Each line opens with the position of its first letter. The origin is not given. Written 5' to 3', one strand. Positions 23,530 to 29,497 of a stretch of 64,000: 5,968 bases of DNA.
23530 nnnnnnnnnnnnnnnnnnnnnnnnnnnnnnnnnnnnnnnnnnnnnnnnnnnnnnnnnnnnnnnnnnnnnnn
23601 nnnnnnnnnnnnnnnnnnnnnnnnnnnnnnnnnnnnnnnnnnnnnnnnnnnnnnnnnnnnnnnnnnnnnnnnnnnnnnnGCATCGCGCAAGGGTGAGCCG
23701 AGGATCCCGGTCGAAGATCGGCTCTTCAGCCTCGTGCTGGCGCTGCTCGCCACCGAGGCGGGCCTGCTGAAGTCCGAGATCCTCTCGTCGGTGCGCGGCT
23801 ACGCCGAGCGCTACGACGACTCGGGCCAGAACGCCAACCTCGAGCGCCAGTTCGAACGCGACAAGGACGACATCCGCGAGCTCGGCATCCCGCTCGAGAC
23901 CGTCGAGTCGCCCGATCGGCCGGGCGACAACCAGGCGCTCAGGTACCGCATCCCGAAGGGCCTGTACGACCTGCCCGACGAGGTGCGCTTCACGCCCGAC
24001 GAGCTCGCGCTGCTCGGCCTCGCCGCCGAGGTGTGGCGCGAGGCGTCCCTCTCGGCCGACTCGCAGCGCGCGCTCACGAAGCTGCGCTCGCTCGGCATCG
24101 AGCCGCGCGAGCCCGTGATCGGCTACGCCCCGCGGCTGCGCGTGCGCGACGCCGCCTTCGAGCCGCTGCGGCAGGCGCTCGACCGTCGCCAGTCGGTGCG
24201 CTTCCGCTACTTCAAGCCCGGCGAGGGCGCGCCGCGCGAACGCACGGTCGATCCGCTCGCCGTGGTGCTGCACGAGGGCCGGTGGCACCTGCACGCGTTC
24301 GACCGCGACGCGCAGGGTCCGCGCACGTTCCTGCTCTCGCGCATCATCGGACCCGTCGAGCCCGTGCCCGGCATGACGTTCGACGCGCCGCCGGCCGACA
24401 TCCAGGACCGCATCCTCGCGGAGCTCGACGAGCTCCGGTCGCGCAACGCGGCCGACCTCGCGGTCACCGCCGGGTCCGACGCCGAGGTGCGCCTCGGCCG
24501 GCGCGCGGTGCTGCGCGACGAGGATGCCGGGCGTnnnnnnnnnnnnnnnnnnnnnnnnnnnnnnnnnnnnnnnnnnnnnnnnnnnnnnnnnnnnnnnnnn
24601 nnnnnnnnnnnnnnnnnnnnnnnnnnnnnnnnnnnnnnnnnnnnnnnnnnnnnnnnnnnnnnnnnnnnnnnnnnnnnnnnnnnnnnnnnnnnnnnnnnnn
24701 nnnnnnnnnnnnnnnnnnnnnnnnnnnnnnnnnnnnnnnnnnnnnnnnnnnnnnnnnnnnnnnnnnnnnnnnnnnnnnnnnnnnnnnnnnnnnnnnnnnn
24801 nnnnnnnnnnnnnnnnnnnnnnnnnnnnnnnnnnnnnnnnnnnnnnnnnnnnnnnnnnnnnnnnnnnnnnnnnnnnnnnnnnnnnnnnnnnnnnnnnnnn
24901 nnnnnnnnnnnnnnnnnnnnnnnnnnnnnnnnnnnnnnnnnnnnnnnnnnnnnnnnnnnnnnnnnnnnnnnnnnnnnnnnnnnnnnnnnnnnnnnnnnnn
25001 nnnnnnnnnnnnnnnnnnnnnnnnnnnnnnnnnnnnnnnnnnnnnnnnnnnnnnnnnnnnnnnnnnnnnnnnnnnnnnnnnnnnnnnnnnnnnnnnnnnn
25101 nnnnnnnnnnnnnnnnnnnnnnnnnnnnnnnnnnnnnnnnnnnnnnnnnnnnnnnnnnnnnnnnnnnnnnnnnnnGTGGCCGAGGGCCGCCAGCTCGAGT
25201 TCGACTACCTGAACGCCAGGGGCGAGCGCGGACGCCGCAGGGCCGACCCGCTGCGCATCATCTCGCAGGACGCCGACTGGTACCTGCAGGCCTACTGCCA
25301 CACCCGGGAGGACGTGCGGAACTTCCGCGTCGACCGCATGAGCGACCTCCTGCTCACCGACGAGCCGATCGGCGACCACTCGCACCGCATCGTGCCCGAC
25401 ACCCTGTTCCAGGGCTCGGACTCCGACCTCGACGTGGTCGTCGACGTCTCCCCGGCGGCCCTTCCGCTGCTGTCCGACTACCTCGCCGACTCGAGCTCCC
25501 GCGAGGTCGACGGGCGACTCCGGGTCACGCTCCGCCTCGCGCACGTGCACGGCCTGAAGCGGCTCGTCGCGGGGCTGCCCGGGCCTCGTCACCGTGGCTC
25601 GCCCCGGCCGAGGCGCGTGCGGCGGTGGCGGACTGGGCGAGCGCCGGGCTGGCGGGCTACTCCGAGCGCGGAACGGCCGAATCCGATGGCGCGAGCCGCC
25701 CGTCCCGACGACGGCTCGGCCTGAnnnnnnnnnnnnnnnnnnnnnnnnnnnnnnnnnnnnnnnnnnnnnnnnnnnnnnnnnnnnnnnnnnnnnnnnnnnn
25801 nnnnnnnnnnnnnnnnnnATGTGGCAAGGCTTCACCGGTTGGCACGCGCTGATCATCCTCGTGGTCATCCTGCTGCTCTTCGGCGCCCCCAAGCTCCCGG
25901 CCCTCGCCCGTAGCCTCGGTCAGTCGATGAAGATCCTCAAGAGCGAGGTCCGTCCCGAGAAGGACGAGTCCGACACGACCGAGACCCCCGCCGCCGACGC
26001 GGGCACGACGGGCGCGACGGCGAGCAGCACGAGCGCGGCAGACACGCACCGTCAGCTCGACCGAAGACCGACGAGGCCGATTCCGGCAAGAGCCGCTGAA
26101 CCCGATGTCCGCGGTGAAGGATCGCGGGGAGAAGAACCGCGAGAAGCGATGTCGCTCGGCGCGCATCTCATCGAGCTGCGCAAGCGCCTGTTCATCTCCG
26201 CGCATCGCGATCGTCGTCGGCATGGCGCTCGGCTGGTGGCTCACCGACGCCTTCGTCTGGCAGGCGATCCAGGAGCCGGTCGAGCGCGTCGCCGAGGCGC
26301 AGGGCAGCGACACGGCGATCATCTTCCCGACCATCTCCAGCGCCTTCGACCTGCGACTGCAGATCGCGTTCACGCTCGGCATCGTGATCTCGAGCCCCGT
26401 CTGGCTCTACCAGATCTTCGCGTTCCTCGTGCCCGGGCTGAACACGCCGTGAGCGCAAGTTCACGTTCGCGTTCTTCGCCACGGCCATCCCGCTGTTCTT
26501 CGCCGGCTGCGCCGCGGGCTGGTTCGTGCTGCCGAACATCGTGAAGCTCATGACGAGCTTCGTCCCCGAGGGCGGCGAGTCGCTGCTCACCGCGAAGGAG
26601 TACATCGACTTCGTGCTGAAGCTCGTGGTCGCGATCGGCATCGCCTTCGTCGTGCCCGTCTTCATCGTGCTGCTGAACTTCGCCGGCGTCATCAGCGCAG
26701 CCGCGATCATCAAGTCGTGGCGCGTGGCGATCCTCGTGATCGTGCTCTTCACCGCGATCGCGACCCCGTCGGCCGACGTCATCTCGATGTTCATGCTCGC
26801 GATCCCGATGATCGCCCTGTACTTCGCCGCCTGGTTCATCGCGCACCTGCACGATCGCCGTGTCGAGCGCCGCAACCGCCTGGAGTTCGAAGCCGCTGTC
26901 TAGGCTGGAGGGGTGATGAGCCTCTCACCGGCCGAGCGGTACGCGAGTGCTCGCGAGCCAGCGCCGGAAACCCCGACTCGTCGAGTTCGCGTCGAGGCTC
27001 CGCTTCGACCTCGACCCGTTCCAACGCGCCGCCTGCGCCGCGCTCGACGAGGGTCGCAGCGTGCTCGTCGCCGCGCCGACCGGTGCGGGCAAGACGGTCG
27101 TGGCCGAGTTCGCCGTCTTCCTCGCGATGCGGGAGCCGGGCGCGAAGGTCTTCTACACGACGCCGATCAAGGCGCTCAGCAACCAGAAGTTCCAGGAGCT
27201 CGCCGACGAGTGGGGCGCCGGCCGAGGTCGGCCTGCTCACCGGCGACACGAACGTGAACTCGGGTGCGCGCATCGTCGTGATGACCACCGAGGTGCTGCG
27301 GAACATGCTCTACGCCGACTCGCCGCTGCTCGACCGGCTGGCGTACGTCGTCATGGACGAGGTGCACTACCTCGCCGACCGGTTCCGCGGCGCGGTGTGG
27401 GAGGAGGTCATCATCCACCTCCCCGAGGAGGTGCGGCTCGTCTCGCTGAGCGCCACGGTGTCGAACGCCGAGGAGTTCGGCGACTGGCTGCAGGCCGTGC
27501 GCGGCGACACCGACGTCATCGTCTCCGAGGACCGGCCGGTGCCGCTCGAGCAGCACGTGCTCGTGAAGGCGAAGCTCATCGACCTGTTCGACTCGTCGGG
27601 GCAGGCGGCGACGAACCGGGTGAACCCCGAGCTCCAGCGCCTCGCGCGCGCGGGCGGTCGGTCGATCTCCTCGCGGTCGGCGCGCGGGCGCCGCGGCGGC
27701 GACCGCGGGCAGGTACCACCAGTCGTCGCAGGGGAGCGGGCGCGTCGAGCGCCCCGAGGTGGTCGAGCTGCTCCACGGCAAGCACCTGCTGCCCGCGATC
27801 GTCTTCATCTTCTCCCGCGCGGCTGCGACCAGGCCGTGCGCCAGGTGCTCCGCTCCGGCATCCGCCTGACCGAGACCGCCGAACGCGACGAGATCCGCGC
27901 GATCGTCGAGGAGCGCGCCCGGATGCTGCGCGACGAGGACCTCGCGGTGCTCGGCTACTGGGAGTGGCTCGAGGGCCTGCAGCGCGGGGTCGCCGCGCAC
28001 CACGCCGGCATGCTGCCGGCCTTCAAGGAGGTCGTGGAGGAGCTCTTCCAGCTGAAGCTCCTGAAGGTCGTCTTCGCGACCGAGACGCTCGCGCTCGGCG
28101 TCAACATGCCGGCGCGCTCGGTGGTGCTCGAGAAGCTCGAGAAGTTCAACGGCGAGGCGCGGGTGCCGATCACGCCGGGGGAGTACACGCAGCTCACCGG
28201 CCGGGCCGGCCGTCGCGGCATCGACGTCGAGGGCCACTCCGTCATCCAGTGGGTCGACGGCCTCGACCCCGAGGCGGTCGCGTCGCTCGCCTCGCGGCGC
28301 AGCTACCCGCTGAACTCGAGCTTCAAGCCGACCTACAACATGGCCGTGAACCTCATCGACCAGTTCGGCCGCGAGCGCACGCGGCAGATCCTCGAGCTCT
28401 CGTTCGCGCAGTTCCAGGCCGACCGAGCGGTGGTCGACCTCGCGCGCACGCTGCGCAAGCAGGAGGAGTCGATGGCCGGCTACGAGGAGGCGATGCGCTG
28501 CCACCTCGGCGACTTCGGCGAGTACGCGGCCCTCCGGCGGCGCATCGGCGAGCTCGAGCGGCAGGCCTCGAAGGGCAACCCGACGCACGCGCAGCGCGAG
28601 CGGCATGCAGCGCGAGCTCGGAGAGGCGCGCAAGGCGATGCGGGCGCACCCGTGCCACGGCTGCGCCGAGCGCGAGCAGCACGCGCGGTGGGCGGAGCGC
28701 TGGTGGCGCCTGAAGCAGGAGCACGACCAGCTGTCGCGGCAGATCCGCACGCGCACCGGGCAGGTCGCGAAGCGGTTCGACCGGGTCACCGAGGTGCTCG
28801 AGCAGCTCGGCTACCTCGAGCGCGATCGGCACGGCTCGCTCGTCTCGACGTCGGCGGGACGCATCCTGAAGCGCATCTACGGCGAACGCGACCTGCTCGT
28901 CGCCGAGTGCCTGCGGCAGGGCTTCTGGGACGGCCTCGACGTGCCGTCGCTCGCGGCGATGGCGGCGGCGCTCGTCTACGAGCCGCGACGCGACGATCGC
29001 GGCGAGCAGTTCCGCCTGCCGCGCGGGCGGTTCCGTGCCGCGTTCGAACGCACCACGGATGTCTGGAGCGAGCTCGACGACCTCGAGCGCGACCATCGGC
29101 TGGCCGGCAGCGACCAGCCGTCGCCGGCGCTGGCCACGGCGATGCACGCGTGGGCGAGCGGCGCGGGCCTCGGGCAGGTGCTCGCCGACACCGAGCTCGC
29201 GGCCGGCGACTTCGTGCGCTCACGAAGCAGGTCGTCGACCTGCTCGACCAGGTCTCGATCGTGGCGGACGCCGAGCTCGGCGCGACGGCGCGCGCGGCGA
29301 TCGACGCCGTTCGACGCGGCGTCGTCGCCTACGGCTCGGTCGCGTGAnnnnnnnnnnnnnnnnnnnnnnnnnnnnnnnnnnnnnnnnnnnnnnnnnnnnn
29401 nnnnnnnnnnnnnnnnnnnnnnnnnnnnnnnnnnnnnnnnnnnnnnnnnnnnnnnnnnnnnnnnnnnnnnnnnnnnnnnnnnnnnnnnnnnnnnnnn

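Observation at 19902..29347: pafB-pafC-tatA-tatC-helY and a PAC2 gene are retained, but the Pup-proteasome core is missing where it normally sits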

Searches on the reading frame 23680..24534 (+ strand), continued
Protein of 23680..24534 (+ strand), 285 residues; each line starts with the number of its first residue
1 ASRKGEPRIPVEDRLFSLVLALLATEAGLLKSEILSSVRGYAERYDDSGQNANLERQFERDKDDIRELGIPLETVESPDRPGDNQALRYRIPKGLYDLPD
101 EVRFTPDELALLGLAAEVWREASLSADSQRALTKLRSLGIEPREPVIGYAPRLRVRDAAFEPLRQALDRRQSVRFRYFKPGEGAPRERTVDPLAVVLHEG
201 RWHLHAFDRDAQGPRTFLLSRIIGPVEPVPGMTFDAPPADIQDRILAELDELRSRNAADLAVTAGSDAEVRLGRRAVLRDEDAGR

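Call 85: list_cluster_members(proteins=[P0422, P0440, P0443, P0455, P0458, P0463, P0473, P0484, P0502, P0507])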
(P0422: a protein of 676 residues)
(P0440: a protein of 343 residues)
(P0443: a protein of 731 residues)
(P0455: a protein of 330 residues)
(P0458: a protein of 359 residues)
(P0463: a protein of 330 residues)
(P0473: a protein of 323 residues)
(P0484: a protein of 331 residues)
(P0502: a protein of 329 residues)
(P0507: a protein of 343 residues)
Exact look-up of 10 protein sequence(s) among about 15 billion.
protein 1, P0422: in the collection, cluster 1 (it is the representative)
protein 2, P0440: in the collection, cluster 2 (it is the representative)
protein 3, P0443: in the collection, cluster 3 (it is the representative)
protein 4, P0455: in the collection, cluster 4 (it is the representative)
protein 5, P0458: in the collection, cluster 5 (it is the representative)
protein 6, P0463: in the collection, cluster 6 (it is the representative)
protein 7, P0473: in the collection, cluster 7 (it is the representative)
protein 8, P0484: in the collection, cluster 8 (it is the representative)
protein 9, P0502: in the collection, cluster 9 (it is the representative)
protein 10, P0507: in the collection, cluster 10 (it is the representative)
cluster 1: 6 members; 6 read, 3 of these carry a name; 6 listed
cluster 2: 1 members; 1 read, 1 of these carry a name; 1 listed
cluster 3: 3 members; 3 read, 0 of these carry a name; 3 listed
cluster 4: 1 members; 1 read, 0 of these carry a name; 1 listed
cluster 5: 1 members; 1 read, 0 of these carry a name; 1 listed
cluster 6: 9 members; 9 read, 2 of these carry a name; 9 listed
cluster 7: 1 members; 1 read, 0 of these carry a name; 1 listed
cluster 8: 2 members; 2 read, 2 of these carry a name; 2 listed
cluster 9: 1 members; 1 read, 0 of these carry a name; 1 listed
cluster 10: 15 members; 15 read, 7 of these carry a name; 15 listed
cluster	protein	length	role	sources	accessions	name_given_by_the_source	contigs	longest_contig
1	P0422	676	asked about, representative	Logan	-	-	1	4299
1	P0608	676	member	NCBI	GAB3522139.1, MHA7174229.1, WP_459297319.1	helix-turn-helix transcriptional regulator [Arthrobacter monumenti]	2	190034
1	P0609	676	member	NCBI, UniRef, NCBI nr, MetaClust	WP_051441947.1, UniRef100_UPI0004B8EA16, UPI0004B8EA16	helix-turn-helix transcriptional regulator [Arthrobacter sp. H14] | helix-turn-helix transcriptional regulator n=1 Tax=Arthrobacter sp. H14 TaxID=1312959 ... | WYL domain-containing protein [Arthrobacter sp. H14]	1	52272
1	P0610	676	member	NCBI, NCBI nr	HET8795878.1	MAG TPA: WYL domain-containing protein [Arthrobacter sp.] | WYL domain-containing protein [Arthrobacter sp.]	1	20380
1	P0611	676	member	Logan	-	-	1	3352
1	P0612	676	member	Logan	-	-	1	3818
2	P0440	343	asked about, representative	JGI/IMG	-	proteasome accessory factor B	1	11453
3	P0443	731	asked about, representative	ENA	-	-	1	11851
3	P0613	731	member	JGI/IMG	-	-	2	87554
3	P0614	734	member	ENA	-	-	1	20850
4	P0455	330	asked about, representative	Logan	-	-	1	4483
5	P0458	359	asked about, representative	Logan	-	-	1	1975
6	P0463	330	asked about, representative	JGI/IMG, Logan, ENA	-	-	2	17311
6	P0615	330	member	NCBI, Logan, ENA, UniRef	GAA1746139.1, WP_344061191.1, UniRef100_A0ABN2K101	helix-turn-helix transcriptional regulator [Nostocoides vanveenii] | WYL domain-containing protein n=1 Tax=Nostocoides vanveenii TaxID=330835 ...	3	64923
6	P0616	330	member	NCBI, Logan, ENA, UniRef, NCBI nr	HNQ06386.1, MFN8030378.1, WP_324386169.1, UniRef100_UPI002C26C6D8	MAG TPA: WYL domain-containing protein [Tetrasphaera sp.] | helix-turn-helix transcriptional regulator n=1 Tax=Nostocoides sp. TaxID=1917966 ... | WYL domain-containing protein [Tetrasphaera sp.]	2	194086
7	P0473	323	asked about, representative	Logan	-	-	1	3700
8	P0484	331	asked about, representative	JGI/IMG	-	proteasome accessory factor B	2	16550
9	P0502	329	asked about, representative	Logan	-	-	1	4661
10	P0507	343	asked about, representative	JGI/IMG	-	proteasome accessory factor B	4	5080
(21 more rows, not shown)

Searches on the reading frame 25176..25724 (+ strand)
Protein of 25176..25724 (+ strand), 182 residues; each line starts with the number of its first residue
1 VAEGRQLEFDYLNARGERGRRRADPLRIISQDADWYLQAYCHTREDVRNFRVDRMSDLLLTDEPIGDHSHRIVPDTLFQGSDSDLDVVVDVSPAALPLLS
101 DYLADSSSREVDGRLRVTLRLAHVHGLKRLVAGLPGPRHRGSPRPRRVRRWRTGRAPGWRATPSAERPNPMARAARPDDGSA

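Call 6: search_protein_families(library=pfam, proteins=[window:25176-25724:+], max_evalue=0.01)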
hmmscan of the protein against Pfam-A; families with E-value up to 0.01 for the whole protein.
window:25176-25724:+ (182 aa): 2 families
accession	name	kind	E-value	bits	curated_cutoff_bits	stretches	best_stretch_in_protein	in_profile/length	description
PF13280.12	WYL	-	2.3e-19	69.6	21.8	1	2-58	11-68/70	WYL domain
PF25583.1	WCX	-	0.0019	19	23.9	1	85-134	3-52/76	WCX domain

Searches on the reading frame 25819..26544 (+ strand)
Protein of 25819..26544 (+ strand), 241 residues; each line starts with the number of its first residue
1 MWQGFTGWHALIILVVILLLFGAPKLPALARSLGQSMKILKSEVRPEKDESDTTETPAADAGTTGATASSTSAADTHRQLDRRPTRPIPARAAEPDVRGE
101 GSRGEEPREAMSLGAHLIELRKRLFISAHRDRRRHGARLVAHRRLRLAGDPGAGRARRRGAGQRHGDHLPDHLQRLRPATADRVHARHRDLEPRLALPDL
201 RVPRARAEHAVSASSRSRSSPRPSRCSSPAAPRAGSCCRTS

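Call 6: search_protein_families(library=pfam, proteins=[window:25819-26544:+], max_evalue=0.01)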
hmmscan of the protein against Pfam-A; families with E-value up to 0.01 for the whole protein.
window:25819-26544:+ (241 aa): 1 family
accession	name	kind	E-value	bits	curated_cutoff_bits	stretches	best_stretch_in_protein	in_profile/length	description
PF02416.21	TatA_B_E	-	9.9e-16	57.2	21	1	7-54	3-50/53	mttA/Hcf106 family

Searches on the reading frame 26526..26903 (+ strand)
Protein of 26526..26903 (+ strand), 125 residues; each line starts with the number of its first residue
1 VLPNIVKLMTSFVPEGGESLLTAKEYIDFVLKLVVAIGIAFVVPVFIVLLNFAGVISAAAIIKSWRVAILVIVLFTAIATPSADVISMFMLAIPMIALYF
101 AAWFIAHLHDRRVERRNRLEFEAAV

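Call 6: search_protein_families(library=pfam, proteins=[window:26526-26903:+], max_evalue=0.01)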
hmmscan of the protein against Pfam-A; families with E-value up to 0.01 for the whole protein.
window:26526-26903:+ (125 aa): 1 family
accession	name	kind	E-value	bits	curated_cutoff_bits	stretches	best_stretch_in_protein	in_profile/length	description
PF00902.23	TatC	-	1.3e-22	81.1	25.1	1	2-94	118-208/208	Sec-independent protein translocase protein (TatC)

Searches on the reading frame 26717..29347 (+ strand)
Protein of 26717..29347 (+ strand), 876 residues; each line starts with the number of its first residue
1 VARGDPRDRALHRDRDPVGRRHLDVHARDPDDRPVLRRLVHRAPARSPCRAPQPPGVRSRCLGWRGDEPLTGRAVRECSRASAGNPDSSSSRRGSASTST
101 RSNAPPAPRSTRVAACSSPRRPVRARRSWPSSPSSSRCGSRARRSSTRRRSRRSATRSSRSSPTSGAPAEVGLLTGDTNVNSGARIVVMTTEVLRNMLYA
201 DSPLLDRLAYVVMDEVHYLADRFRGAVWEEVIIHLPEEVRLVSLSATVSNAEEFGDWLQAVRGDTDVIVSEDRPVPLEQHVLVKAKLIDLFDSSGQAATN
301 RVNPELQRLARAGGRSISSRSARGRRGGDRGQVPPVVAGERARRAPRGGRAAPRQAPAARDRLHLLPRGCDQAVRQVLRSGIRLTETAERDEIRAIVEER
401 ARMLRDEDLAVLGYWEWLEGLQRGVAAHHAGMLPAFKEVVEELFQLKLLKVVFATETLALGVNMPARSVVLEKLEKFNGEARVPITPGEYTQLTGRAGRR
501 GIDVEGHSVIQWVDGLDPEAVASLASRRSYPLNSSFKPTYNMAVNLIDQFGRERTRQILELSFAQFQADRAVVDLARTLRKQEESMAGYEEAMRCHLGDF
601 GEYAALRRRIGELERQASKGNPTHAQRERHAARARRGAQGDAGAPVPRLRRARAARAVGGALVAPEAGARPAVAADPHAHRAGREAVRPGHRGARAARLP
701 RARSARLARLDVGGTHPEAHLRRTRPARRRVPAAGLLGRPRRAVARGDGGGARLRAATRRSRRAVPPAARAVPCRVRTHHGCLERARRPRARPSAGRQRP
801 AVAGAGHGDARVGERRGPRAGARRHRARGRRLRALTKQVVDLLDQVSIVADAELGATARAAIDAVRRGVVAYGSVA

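Call 6: search_protein_families(library=pfam, proteins=[window:26717-29347:+], max_evalue=0.01)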
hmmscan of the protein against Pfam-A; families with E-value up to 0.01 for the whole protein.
window:26717-29347:+ (876 aa): 5 families
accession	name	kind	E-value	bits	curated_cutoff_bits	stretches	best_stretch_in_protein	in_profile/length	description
PF00270.35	DEAD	-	1.4e-11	44.9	26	1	182-253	93-166/167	DEAD/DEAH box helicase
PF00271.37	Helicase_C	-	9e-06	26.4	23.5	1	422-501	39-110/110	Helicase conserved C-terminal domain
PF04851.21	ResIII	-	0.00031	21.1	22.5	1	170-248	84-162/164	Type III restriction enzyme, res subunit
PF08148.17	DSHCT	-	0.0025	18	22.7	1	836-870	132-170/172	DSHCT (NUC185) domain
PF21408.2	MTR4-like_stalk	-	0.0086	16.8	24.2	0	558-615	3-57/64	Exosome RNA helicase MTR4-like, stalk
